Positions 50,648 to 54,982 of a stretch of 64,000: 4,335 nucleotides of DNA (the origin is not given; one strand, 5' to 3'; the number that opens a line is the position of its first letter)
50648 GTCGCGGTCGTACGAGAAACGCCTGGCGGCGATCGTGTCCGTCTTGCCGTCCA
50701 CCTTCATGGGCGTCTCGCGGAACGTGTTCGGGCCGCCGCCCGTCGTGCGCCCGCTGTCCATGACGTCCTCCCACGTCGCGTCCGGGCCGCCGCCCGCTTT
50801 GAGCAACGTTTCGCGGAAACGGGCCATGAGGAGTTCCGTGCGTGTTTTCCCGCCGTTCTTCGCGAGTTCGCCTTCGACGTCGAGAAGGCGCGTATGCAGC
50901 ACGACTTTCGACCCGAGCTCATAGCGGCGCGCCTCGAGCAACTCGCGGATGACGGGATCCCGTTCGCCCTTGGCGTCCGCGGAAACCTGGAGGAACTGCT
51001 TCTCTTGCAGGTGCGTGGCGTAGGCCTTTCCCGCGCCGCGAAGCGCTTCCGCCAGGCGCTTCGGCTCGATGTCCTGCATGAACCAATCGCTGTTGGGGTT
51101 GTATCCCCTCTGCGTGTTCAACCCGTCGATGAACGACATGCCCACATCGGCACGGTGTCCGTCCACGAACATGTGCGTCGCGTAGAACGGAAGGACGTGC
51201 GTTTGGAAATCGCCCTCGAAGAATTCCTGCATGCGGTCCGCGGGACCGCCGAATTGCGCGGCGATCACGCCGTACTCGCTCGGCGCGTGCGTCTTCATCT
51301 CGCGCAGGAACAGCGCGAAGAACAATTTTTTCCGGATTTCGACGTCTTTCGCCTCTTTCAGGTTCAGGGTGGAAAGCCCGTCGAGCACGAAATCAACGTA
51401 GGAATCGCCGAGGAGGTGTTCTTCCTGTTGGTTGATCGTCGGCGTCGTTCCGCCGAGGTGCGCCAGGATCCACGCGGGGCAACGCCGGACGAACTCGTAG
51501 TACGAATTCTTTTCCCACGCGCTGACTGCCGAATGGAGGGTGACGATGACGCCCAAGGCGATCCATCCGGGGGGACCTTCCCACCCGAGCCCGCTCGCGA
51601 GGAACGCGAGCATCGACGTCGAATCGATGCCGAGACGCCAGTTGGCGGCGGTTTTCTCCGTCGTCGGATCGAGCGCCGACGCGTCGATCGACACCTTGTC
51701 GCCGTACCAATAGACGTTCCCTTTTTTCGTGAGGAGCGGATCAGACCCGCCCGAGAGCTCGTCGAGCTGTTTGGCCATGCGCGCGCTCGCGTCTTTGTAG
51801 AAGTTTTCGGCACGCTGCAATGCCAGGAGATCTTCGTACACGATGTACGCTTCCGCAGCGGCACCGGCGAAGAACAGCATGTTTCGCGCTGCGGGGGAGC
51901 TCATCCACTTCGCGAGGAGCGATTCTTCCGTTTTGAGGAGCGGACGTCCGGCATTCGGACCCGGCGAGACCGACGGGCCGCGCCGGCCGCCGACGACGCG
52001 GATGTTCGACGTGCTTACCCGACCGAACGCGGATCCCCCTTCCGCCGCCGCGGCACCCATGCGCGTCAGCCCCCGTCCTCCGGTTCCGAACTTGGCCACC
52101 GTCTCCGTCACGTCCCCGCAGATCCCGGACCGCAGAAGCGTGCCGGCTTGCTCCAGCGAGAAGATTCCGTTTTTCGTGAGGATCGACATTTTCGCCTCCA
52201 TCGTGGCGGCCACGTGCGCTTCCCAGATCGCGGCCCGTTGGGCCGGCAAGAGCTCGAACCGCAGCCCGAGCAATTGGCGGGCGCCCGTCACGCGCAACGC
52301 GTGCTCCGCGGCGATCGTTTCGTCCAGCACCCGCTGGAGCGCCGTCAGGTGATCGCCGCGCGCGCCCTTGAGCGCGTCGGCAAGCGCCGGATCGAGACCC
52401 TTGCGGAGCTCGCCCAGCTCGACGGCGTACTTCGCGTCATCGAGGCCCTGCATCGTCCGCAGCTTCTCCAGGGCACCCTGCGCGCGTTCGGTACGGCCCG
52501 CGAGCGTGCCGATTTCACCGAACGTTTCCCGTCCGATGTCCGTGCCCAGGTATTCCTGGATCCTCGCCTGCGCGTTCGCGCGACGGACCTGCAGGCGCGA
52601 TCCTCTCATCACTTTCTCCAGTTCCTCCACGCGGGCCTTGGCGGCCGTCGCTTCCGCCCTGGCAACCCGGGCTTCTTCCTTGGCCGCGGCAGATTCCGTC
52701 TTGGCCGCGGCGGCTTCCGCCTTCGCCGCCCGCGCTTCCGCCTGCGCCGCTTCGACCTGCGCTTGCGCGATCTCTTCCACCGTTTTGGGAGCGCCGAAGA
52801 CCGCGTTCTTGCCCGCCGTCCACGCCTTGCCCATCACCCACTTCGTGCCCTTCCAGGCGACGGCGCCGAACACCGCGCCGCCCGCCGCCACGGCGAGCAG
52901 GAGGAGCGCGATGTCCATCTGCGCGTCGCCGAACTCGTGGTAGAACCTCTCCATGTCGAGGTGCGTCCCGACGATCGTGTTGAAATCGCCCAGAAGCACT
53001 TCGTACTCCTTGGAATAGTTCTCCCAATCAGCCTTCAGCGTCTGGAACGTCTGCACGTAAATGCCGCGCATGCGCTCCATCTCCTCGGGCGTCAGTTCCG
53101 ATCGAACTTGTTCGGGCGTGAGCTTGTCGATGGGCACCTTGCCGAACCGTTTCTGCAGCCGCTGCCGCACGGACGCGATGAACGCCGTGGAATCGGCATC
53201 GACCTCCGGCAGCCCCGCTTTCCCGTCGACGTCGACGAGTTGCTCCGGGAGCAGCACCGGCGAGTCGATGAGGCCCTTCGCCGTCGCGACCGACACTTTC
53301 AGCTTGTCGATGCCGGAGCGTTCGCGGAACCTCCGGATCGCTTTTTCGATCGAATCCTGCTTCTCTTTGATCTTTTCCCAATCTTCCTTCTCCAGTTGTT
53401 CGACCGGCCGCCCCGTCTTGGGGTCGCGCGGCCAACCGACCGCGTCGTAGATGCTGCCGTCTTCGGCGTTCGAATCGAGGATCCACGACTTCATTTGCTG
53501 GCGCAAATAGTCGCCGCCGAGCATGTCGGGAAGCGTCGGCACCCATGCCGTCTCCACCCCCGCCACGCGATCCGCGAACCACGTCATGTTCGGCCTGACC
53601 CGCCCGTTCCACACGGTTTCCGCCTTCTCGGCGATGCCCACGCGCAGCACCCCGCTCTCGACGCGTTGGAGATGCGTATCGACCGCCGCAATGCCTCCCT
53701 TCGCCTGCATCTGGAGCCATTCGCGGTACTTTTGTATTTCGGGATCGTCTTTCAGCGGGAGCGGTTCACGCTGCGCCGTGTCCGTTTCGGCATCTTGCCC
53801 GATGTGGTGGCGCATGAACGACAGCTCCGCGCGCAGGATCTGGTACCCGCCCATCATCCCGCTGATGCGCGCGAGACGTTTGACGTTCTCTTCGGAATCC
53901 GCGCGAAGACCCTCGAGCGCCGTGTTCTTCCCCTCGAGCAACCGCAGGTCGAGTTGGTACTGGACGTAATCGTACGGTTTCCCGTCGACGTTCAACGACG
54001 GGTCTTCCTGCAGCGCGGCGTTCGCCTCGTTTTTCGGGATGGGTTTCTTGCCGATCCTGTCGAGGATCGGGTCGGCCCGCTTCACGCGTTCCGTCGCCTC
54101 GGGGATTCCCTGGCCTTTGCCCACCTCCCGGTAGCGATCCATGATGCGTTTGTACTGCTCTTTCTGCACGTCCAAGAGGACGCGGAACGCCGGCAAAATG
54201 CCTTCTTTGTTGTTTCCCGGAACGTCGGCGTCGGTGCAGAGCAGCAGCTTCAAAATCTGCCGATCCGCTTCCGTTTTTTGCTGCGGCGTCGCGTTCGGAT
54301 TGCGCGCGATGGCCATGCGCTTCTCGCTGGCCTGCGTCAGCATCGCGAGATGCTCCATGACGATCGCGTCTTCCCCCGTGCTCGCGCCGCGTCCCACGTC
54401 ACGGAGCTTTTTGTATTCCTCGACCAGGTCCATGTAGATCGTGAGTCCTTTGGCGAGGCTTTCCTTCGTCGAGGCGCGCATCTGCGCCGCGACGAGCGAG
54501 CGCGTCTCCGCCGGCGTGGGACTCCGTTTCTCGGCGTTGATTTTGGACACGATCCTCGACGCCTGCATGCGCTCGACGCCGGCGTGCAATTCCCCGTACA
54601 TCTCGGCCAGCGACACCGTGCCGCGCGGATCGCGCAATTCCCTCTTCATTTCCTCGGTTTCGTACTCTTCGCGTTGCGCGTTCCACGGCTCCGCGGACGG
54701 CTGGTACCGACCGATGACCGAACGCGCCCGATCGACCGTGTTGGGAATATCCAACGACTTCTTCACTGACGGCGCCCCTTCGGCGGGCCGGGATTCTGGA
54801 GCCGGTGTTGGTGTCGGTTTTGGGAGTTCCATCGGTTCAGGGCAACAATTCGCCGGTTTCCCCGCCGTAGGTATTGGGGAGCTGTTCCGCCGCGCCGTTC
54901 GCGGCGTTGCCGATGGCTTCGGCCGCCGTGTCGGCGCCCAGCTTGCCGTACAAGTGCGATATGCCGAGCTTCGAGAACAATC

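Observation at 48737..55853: Leaderless three-gene operon ending in a 2031-aa orphan membrane protein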

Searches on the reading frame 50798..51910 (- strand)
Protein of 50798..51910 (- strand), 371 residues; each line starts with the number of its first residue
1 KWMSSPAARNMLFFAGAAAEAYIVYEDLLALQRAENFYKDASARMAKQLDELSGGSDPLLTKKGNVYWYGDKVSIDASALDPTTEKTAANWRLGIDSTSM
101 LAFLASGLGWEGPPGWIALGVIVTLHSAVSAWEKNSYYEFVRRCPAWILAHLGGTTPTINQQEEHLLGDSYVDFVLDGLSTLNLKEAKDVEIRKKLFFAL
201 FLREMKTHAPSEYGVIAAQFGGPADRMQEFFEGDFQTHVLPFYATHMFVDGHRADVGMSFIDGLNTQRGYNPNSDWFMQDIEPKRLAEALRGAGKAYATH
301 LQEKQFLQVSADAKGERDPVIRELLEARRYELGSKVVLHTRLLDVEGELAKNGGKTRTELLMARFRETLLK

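Call 41: find_related_loci(query=A4, collection=genome_contigs, flank=10000)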
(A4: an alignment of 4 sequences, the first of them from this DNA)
Query A4 (371 aa) in genome_contigs; peptide patterns used: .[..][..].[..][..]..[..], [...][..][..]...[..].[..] (x = any residue, [..] = any of these).
196 stretches matched a pattern; 1 encode a relative of the query (tblastn E <= 1e-3); 1 distinct loci.
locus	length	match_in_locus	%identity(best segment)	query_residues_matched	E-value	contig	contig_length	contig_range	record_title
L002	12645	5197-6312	56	2-369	5e-136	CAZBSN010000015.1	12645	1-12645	MAG TPA_asm: uncultured Candidatus Peribacteria bacterium isolate SRP136066_co1_220 genome assembly, contig: NODE_6044_l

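Call 53: find_homologous_proteins(query=A5, max_evalue=0.001)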
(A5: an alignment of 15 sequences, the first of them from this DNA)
Query A5 (15 sequences): 8000 candidates shared short words with the query, none scored E <= 0.001.

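Call 54: search_solved_structures(query=A5, max_evalue=10)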
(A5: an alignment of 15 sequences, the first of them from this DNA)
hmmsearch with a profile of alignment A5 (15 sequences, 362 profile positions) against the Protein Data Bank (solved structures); distinct sequences matched with E-value up to 10: 7.
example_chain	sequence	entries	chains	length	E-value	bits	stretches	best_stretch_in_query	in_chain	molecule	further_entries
1nqf_A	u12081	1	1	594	0.48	12.6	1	108-152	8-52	Vitamin B12 receptor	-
1nqe_A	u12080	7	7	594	0.49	12.6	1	108-152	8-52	Vitamin B12 receptor | Vitamin B12 transporter btuB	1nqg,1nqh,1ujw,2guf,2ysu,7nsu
3rgn_A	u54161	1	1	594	0.49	12.6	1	108-152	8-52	Vitamin B12 transporter BtuB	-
3rgm_A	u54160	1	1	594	0.49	12.6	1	108-152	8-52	Vitamin B12 transporter BtuB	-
2gsk_A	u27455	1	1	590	0.55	12.4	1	108-152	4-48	Vitamin B12 transporter btuB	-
3m8b_A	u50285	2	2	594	0.6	12.3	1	108-152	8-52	Vitamin B12 transporter btuB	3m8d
5xmg_A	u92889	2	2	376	1.2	11.4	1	261-319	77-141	Uncharacterized protein | Tli4_C domain-containing protein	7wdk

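Call 63: predict_structure(alignment_id=A5)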
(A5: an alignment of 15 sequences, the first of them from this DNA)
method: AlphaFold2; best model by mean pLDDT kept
length: 371 residues; sequences in the alignment: 15
mean_pLDDT: 76.7   pTM: 0.73
mean pLDDT of the five models: 76.7, 74.8, 71.8, 69.7, 65.3
residues with pLDDT >= 90: 62; 70-90: 205; 50-70: 95; < 50: 9
segments of 3 or more residues with pLDDT < 50: 266-268, 275-278
pLDDT, mean of each block of 10 residues (from residue 1): 67 74 79 80 81 75 74 63 69 72 64 58 73 79 82 81 75 65 60 85 90 87 78 89 79 58 53 51 79 92 92 91 93 90 89 88 82 78
secondary structure, 60 per line:
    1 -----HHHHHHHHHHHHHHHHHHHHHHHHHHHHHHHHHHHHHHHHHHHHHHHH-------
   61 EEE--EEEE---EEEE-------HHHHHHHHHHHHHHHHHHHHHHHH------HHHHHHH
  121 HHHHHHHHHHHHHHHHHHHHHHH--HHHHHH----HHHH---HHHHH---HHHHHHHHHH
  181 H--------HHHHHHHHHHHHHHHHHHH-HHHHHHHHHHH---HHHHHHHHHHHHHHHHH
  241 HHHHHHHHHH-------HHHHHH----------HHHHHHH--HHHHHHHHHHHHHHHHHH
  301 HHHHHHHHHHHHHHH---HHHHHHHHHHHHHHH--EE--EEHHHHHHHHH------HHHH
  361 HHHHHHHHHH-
elements in order: H6-53 E61-63 E66-69 E73-76 H84-107 H114-143 H146-151 H156-159 H163-167 H171-181 H190-208 H210-220 H224-250 H258-263 H274-280 H283-315 H319-333 H342-350 H357-370

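Call 66: fold_search(model_id=the predicted structure, library=pdb)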
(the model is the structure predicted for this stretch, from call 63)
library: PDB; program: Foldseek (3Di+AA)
matches with E <= 10: 63; with E <= 0.001: 0
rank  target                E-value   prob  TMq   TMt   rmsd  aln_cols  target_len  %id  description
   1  2pm6_C                1.3e+00  0.04  0.11  0.12  28.7       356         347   10  Crystal Structure of yeast Sec13/31 edge element of the COPII vesicular coat, native version (released 2007-07-03)
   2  6zg5_C                1.6e+00  0.04  0.11  0.12  23.8       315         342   10  COPII on membranes, outer coat right-handed rod, class1 (released 2021-02-17)
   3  4bzj_C                1.6e+00  0.04  0.11  0.08  23.8       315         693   10  The structure of the COPII coat assembled on membranes (released 2013-09-18)
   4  6z4v_AAA              1.9e+00  0.04  0.12  0.11  26.2       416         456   10  Crystal structure of the neurotensin receptor 1 (NTSR1-H4bmx) in complex with NTS8-13 (released 2021-02-10)
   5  8x84_A                1.9e+00  0.07  0.14  0.13  23.7       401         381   12  The cryo-EM structure of insect gustatory receptor Gr43a I418A from Drosophila melanogaster in complex with fructose a (released 2024-02-07)
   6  8jm9_A                2.4e+00  0.06  0.14  0.14  22.4       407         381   12  The cryo-EM structure of insect gustatory receptor Gr43a from Drosophila melanogaster (released 2024-02-07)
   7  6qdv_T                2.5e+00  0.04  0.10  0.07  22.4       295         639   13  Human post-catalytic P complex spliceosome (released 2019-02-20)
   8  1dow_A                3.1e+00  0.08  0.15  0.24  18.7       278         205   12  CRYSTAL STRUCTURE OF A CHIMERA OF BETA-CATENIN AND ALPHA-CATENIN (released 2000-07-12)
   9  3wmg_A                3.6e+00  0.03  0.12  0.08  27.3       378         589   11  Crystal structure of an inward-facing eukaryotic ABC multidrug transporter G277V/A278V/A279V mutant in complex with an (released 2014-04-30)
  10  2ddh                  4.1e+00  0.06  0.16  0.11  23.6       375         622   11  Crystal Structure of Acyl-CoA oxidase complexed with 3-OH-dodecanoate (released 2006-03-28)
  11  8zdz_A                4.2e+00  0.06  0.15  0.15  21.5       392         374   10  Drosophila mojavensis gustatory receptor 43a(Gr43a) in apo state (released 2024-10-30)
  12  5j1i_A                4.2e+00  0.04  0.16  0.17  33.2       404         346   11  Structure of the spectrin repeats 7, 8, and 9 of the plakin domain of plectin (released 2016-07-20)
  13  9hqx_B                4.2e+00  0.03  0.11  0.07  35.4       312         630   11  Salmonella enterica Lamassu LmuACB bound to DNA duplex (released 2025-10-01)
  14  8vig                  4.4e+00  0.06  0.13  0.11  14.9       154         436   11  EgtB-IV from Geminocystis sp. isolate SKYG4, an ergothioneine-biosynthetic type IV sulfoxide synthase in complex with he (released 2024-08-07)
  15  3kbu_B                4.4e+00  0.04  0.16  0.18  24.8       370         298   11  Crystal structure of the ankyrin binding domain of human erythroid beta spectrin (repeats 13-15) in complex with the s (released 2010-02-02)
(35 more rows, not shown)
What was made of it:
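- On Any protein with a solved structure: Foldseek of the core model gave a best E of 1.3 and TM below 0.25 (call 66).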

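Call 100: find_related_loci(query=A4, collection=viral_contigs, flank=5000)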
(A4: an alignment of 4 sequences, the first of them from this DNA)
Query A4 (371 aa) in viral_contigs; peptide patterns used: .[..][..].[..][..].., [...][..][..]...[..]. (x = any residue, [..] = any of these).
57 stretches matched a pattern, but none encodes a relative of the query by tblastn (E <= 1e-3).

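Call 103: fold_search(model_id=the predicted structure, library=viral)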
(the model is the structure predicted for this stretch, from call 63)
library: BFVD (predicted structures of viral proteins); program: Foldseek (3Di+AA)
matches with E <= 10: 106; with E <= 0.001: 0
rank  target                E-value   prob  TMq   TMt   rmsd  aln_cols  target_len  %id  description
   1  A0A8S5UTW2            5.7e-01  0.13  0.16  0.10  26.1       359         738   10  Uncharacterized protein [Myoviridae sp. ctYA416]
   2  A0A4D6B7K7            7.7e-01  0.11  0.17  0.08  22.1       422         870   12  (no name in the UniProt tables at hand)
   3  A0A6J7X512            7.7e-01  0.06  0.13  0.09  40.1       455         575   10  Uncharacterized protein [uncultured Caudovirales phage]
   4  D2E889                8.1e-01  0.08  0.12  0.12  37.7       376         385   11  (no name in the UniProt tables at hand)
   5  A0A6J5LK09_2          9.6e-01  0.20  0.23  0.10  19.3       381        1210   10  Uncharacterized protein [uncultured Caudovirales phage]
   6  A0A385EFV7            1.1e+00  0.54  0.13  0.32   8.6        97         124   18  Uncharacterized protein [Caulobacter phage CcrBL9]
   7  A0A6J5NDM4            1.1e+00  0.08  0.14  0.08  32.9       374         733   12  Uncharacterized protein [uncultured Caudovirales phage]
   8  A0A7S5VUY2            1.5e+00  0.14  0.21  0.12  21.6       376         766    9  (no name in the UniProt tables at hand)
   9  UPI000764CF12         1.6e+00  0.07  0.13  0.08  71.0       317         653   12  (no name look-up for this kind of identifier)
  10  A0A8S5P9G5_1          1.7e+00  0.05  0.15  0.08  21.9       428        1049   10  Minor tail protein (Fragment) [Myoviridae sp. ctTYJ16]
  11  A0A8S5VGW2            1.9e+00  0.11  0.19  0.16  29.9       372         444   11  Uncharacterized protein [Myoviridae sp. ctkfK18]
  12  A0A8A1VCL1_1          1.9e+00  0.06  0.15  0.08  39.8       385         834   13  (no name in the UniProt tables at hand)
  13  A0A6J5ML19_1          2.0e+00  0.06  0.15  0.05  30.0       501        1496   11  Helicase, C-terminal [uncultured Caudovirales phage]
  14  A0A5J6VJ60            2.1e+00  0.06  0.14  0.10  22.8       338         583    9  ABC transporter [Megaviridae environmental sample]
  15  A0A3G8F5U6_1          2.5e+00  0.02  0.11  0.06  31.5       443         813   12  (no name in the UniProt tables at hand)
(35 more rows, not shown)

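Call 107: search_dna_similar(query=window:50798-51910:-, collection=plasmids, mode=protein, max_evalue=0.001, max_rows=5)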
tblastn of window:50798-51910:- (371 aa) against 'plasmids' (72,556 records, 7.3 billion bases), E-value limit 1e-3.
No match.

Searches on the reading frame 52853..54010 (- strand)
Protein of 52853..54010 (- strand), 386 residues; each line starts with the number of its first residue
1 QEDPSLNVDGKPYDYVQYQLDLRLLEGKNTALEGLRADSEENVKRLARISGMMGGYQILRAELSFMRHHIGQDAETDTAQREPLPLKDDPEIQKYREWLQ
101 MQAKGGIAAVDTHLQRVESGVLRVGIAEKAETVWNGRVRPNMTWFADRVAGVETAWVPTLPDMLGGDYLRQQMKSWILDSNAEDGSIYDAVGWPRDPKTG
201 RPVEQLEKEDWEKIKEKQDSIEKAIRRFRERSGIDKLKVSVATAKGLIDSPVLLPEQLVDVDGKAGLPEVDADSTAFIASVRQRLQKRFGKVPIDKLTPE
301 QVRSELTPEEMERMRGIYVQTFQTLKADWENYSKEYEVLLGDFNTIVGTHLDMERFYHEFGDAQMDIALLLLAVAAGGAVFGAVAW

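Call 115: search_solved_structures(query=A9, max_evalue=5)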
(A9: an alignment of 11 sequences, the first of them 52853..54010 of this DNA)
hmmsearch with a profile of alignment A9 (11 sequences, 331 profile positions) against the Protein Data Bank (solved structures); distinct sequences matched with E-value up to 5: 6.
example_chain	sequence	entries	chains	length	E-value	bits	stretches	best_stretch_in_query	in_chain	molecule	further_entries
6pfp_A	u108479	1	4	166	0.082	15.3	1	7-61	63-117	Myosin-7 fused to GP7 and EB1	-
6ykp_F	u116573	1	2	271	0.1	15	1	70-145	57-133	Chemotaxis protein MotB, putative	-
6ykr_F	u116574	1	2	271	0.11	14.8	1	71-145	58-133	Chemotaxis protein MotB, putative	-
3kdq_A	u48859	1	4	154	0.13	14.7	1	187-274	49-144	uncharacterized conserved protein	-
1i6z_A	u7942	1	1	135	0.17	14.2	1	69-149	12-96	BAG-FAMILY MOLECULAR CHAPERONE REGULATOR-1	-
6wbp_A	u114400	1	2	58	2.3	10.5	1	174-205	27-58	Septin-6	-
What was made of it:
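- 52925..54832 (-): C residues 1-636: N-module. It is charged, has no signal peptide and has a Pro/Thr-rich acidic N-terminus. Residues ~275-660 are conserved across the family. The module also exists as separate 760-830-aa paralogues in five-gene loci. No PDB-sequence relative (call 115).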

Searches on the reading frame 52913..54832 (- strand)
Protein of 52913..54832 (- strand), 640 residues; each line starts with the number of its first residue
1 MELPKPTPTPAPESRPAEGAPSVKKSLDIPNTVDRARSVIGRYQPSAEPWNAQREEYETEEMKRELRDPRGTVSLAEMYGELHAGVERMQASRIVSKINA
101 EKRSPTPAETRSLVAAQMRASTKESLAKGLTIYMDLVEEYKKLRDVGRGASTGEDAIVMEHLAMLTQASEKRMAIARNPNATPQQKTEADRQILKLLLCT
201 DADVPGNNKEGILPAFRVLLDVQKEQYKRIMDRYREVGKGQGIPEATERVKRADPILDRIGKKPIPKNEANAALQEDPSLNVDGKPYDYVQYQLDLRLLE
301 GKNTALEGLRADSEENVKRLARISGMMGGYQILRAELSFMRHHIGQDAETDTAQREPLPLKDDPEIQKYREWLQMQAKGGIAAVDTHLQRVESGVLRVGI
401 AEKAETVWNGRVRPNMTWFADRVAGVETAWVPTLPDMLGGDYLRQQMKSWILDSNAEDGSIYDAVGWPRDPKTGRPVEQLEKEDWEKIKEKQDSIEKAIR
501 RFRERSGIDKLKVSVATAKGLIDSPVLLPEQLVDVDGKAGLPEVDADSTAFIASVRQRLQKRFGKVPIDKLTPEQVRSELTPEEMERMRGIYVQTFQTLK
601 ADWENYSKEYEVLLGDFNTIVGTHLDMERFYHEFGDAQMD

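Call 20: find_homologous_proteins(query=window:52913-54832:-, max_evalue=0.01)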
Query window:52913-54832:-: 8000 candidates shared short words with the query, none scored E <= 0.01.
